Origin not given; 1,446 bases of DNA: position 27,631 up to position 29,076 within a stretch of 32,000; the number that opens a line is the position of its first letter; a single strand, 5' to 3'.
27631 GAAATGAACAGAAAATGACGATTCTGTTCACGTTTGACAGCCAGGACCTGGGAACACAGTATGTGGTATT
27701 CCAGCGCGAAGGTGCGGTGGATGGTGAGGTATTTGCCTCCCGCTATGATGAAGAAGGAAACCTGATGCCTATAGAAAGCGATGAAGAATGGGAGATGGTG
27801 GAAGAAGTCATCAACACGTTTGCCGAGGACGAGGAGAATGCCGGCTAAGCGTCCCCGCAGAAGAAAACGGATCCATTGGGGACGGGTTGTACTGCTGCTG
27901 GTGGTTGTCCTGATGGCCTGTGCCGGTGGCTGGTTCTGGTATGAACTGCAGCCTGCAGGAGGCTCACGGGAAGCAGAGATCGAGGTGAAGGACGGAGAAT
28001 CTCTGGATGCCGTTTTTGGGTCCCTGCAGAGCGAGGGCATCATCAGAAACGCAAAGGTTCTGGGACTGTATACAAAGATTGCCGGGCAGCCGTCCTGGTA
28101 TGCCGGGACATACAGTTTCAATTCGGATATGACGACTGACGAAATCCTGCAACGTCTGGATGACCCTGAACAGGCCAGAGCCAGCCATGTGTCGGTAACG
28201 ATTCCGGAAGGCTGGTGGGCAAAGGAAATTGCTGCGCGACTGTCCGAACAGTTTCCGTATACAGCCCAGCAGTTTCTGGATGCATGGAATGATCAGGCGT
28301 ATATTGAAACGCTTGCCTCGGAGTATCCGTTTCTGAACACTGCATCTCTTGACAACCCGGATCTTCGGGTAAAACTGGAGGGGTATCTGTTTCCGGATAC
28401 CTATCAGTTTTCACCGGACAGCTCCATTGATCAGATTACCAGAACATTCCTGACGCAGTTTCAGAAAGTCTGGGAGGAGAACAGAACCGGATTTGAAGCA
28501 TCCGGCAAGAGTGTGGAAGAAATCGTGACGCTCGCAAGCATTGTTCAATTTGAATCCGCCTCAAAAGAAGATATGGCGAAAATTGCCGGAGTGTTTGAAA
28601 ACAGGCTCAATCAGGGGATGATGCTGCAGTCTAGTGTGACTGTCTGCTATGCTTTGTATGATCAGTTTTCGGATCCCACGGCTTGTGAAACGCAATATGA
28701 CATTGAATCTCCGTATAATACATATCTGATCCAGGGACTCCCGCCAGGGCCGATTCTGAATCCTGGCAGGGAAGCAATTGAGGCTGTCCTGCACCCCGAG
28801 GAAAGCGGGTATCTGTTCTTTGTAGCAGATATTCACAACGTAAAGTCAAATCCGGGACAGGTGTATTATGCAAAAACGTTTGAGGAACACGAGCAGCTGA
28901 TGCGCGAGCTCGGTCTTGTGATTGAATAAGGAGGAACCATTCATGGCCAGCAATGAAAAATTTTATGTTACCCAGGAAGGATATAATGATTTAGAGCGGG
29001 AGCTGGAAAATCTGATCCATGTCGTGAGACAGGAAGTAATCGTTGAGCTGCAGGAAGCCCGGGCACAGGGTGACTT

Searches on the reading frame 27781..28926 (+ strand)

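Call 79: search_protein_families(library=pfam, proteins=[window:27781-28926:+], max_evalue=0.00001)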
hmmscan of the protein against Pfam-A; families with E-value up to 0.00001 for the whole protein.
window:27781-28926:+ (382 aa): 1 family
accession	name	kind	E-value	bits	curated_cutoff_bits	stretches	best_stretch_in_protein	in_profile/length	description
PF02618.21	YceG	-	1.3e-81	274.5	32.4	1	67-375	1-274/275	YceG-like family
